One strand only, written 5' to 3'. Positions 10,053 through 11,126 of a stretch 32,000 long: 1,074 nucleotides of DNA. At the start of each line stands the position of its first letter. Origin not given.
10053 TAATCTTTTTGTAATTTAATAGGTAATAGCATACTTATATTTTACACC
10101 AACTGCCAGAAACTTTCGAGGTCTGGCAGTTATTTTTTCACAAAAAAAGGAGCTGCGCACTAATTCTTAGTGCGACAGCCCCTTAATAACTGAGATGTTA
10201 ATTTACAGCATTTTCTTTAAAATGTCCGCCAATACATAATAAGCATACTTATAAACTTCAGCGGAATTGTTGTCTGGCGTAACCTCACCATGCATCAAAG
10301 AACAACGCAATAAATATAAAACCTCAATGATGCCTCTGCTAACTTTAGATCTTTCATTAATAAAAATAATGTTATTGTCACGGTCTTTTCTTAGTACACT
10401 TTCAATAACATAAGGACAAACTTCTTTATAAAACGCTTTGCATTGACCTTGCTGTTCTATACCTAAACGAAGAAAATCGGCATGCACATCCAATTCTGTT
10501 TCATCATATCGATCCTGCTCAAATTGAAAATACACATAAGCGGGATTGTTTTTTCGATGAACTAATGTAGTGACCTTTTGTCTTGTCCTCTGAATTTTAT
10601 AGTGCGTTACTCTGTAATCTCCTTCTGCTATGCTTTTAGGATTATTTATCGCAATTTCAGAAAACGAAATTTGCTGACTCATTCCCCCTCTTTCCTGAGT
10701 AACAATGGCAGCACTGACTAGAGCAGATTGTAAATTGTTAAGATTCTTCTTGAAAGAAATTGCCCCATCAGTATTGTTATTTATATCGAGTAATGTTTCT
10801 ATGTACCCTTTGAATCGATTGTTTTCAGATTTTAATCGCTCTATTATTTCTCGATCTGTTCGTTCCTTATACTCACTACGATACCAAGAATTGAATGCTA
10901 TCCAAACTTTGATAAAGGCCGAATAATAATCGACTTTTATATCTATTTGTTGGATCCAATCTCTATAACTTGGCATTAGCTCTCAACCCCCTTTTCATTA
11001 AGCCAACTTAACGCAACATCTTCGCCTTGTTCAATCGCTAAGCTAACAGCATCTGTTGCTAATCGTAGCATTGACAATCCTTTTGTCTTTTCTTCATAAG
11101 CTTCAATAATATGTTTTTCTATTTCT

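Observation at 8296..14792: IS1182-family element with a third, exact 42-bp end copy bracketing the defence cassette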

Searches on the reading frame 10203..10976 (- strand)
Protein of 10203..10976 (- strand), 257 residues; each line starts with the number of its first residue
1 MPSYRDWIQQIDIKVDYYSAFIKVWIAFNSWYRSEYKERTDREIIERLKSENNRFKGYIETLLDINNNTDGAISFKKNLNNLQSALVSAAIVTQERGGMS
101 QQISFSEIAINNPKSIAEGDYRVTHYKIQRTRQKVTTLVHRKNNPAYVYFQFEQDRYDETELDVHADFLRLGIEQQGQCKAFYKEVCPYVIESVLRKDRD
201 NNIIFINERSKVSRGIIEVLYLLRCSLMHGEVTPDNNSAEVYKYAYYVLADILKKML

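Call 7: search_protein_families(library=pfam, proteins=[window:10203-10976:-])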
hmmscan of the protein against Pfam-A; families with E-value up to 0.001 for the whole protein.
window:10203-10976:- (257 aa): 0 families

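Call 8: search_protein_families(library=ncbifam, proteins=[window:10203-10976:-])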
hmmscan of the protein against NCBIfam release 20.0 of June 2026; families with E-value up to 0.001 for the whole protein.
window:10203-10976:- (257 aa): 0 families

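Call 40: find_encoding_contigs(protein=window:10203-10976:-, flank=8000, max_places=10)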
Protein window:10203-10976:- (257 aa): 4 contigs read that carry it; 3 places shown.
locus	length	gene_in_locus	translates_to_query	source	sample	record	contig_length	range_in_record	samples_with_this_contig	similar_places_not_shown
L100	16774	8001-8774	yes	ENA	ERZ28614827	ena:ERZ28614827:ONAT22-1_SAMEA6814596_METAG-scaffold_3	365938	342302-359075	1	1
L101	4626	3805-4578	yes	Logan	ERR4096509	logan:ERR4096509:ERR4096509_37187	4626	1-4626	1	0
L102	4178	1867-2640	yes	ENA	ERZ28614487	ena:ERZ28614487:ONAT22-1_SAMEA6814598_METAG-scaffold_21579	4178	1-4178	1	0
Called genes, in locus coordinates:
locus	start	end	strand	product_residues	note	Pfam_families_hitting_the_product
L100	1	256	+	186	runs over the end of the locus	PF05683:Fumerase_C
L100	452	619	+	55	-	-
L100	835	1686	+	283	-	PF01171:ATP_bind_3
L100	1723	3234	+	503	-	PF01276:OKR_DC_1, PF00155:Aminotran_1_2 (weak), PF01053:Cys_Met_Meta_PP (weak), PF05889:SepSecS (weak), PF03711:OKR_DC_1_C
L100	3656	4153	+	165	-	PF02559:CarD_TRCF_RID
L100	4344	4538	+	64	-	-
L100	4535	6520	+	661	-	PF13588:HSDR_N_2, PF02384:N6_Mtase, PF07669:Eco57I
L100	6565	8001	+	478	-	PF01420:Methylase_S (faint)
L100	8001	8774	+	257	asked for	-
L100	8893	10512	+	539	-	PF05598:DUF772, PF01609:DDE_Tnp_1, PF13751:DDE_Tnp_1_6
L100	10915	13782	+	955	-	PF01520:Amidase_3, PF01832:Glucosaminidase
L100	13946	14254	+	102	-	PF07876:Dabb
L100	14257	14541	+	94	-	-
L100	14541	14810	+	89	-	PF23455:DUF7129 (weak)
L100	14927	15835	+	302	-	PF01515:PTA_PTB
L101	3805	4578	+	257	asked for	-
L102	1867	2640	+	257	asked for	-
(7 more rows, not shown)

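Call 41: find_homologous_proteins(query=window:10203-10976:-, max_evalue=1e-30)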
Query window:10203-10976:- (257 aa): 183 proteins with E <= 1e-30 among 410 candidates; the best 120 are listed.
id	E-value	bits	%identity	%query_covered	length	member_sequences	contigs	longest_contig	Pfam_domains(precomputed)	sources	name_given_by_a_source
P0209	2.8e-159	546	95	100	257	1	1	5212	-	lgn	-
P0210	2.3e-153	527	91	99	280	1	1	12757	-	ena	-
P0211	5.1e-153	525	91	99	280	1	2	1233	-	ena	-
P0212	8.0e-153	525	91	99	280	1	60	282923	-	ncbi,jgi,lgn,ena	-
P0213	2.1e-149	514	87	100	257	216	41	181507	-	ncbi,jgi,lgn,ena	-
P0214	2.7e-148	510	86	100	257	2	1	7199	-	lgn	-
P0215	1.1e-147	508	85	100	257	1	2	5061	-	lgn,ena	-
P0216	9.2e-147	505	86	100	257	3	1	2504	-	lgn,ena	-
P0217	5.2e-146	503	86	100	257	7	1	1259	-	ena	-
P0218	9.3e-145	498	84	100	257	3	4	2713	-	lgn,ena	-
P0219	4.4e-144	496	84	100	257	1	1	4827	-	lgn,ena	-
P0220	1.1e-143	495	83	100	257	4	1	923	-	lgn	-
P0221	1.9e-142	491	84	100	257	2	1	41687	-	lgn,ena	-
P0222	2.2e-142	491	82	100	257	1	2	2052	-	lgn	-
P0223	3.2e-142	490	82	100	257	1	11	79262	-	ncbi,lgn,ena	-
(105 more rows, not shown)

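Call 42: find_encoding_contigs(protein=P0209, flank=8000, max_places=4)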
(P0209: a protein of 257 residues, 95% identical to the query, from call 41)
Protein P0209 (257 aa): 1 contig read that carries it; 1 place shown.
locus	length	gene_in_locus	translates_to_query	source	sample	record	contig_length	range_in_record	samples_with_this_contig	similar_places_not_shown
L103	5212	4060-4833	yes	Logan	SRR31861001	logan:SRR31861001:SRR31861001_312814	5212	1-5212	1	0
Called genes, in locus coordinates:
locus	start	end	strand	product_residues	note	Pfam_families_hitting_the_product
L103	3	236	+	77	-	?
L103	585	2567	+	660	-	PF13588:HSDR_N_2, PF02384:N6_Mtase, PF07669:Eco57I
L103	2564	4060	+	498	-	-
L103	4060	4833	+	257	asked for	-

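Call 43: find_encoding_contigs(protein=P0212, flank=8000, max_places=10)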
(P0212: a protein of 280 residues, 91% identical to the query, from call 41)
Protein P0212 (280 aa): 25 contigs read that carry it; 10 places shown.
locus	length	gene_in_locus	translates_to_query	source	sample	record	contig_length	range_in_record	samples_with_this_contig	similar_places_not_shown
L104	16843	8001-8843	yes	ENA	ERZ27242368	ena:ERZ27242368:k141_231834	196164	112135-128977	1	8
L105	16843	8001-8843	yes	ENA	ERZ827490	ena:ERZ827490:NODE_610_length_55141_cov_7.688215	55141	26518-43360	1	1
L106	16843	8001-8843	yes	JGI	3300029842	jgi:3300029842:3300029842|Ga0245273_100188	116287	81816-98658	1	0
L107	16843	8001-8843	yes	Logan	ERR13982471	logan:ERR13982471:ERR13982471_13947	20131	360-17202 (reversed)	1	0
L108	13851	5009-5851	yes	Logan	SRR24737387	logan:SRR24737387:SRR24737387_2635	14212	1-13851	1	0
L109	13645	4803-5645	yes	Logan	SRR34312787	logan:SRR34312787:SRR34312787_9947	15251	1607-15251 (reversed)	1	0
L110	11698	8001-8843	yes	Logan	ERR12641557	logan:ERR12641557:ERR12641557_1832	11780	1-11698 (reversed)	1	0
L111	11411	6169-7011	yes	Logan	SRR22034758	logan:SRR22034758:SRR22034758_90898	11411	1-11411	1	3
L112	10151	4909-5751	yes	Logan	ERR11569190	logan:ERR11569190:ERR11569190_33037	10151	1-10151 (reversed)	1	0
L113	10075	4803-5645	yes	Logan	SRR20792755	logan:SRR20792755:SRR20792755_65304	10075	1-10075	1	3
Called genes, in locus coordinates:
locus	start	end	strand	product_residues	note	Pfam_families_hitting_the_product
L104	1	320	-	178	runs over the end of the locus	PF02482:Ribosomal_S30AE, PF16321:Ribosom_S30AE_C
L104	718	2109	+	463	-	PF04055:Radical_SAM, PF13186:SPASM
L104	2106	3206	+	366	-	-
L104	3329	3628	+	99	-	PF20648:DUF6809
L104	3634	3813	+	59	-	-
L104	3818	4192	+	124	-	PF14198:TnpV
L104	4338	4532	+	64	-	-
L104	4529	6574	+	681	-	PF13588:HSDR_N_2, PF02384:N6_Mtase, PF07669:Eco57I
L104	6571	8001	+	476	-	-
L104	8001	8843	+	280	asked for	-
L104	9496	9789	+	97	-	PF21983:NikA-like, PF19807:DUF6290 (weak)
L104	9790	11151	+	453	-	PF03432:Relaxase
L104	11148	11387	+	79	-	-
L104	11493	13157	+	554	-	PF00239:Resolvase, PF07508:Recombinase, PF13408:Zn_ribbon_recom, PF14287:DUF4368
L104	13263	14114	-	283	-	PF00126:HTH_1, PF03466:LysR_substrate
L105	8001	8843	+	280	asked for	-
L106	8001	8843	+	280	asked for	-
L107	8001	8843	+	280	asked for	-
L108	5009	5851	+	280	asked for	-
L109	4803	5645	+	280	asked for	-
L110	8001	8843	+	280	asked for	-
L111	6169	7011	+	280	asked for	-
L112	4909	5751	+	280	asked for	-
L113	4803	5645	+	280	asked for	-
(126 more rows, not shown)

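Call 62: search_protein_families(library=padloc, proteins=[window:10203-10976:-], max_evalue=0.01)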
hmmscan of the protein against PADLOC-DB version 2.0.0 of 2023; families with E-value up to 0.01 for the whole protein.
window:10203-10976:- (257 aa): 0 families
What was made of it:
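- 10203..10976 (-): 257-aa conserved protein of unknown function, last gene of the cassette. No Pfam, NCBIfam or PADLOC hit (calls 7, 8, 62).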

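Call 82: predict_structure(alignment_id=A1)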
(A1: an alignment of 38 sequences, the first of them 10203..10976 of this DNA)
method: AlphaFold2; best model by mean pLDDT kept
length: 257 residues; sequences in the alignment: 38
mean_pLDDT: 89.9   pTM: 0.78
mean pLDDT of the five models: 89.9, 89.0, 85.7, 85.6, 84.7
residues with pLDDT >= 90: 179; 70-90: 62; 50-70: 14; < 50: 2
segments of 3 or more residues with pLDDT < 50: none
pLDDT, mean of each block of 10 residues (from residue 1): 66 72 94 89 91 94 95 97 92 73 87 92 96 94 95 92 93 95 90 92 93 95 88 84 97 91
secondary structure, 60 per line:
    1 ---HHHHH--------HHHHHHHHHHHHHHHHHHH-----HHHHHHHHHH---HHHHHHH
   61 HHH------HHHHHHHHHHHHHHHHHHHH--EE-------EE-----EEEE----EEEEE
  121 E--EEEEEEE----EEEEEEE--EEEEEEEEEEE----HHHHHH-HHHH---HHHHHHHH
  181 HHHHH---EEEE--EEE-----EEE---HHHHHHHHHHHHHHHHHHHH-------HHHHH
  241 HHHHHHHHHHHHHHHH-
elements in order: H4-8 H17-35 H41-50 H54-63 H70-89 E108-111 E116-121 E124-130 E135-141 E144-154 H159-164 H166-169 H173-185 E189-192 E195-197 E203-205 H209-228 H236-256

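Call 84: fold_search(model_id=the predicted structure, library=pdb)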
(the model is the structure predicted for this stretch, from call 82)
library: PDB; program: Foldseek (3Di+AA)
matches with E <= 10: 358; with E <= 0.001: 0
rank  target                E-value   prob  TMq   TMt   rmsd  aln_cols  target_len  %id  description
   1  1yqf_E                6.2e-02  0.13  0.14  0.17  20.9       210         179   10  Hypothetical protein from leishmania major unknown function sequence homologue to human p32 protein (released 2005-02-22)
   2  9eie_A                3.3e-01  0.13  0.13  0.19  18.7       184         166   14  Trypanosomatid-specific protein of unknown function (released 2025-02-26)
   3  6euy_A                3.4e-01  0.10  0.11  0.10  16.0       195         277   10  Structure of the midlink and cap-binding domains of influenza A polymerase PB2 subunit with a bound azaindazole cap-bi (released 2017-12-13)
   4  5bw0_C                3.8e-01  0.11  0.12  0.18  18.3       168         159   10  The crystal structure of minor pseudopilin binary complex of XcpV and XcpW from the Type 2 secretion system of Pseudom (released 2016-07-20)
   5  1yqf_C                3.8e-01  0.04  0.11  0.14  20.4       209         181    9  Hypothetical protein from leishmania major unknown function sequence homologue to human p32 protein (released 2005-02-22)
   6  1yqf_A                4.0e-01  0.06  0.12  0.16  21.3       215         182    8  Hypothetical protein from leishmania major unknown function sequence homologue to human p32 protein (released 2005-02-22)
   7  1yqf_B                4.2e-01  0.06  0.12  0.15  21.5       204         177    8  Hypothetical protein from leishmania major unknown function sequence homologue to human p32 protein (released 2005-02-22)
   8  6a28_A                4.5e-01  0.04  0.10  0.11  23.1       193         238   10  Crystal structure of PprA W183R mutant form 2 (released 2018-12-26)
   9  6euy_C                4.7e-01  0.09  0.11  0.10  17.1       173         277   10  Structure of the midlink and cap-binding domains of influenza A polymerase PB2 subunit with a bound azaindazole cap-bi (released 2017-12-13)
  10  5uz9_MODEL_1_I        5.2e-01  0.60  0.16  0.41   8.4        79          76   13  Cryo EM structure of anti-CRISPRs, AcrF1 and AcrF2, bound to type I-F crRNA-guided CRISPR surveillance complex (released 2017-04-26)
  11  4qs7                  5.2e-01  0.08  0.12  0.08  11.1       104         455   12  Arabidopsis Hexokinase 1 (AtHXK1) structure in glucose-bound form (released 2015-02-11)
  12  6szw_C                5.2e-01  0.06  0.12  0.16  23.3       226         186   10  Asymmetric complex of Factor XII and kininogen with gC1qR/C1QBP/P32 is governed by allostery (released 2020-07-22)
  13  6szw_B                5.5e-01  0.07  0.13  0.15  15.8       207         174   10  Asymmetric complex of Factor XII and kininogen with gC1qR/C1QBP/P32 is governed by allostery (released 2020-07-22)
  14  6b46_I                6.1e-01  0.47  0.16  0.40   9.6        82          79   15  Cryo-EM structure of Type I-F CRISPR crRNA-guided Csy surveillance complex with bound anti-CRISPR protein AcrF1 (released 2017-10-18)
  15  6euy_B                7.2e-01  0.08  0.11  0.11  17.1       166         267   12  Structure of the midlink and cap-binding domains of influenza A polymerase PB2 subunit with a bound azaindazole cap-bi (released 2017-12-13)
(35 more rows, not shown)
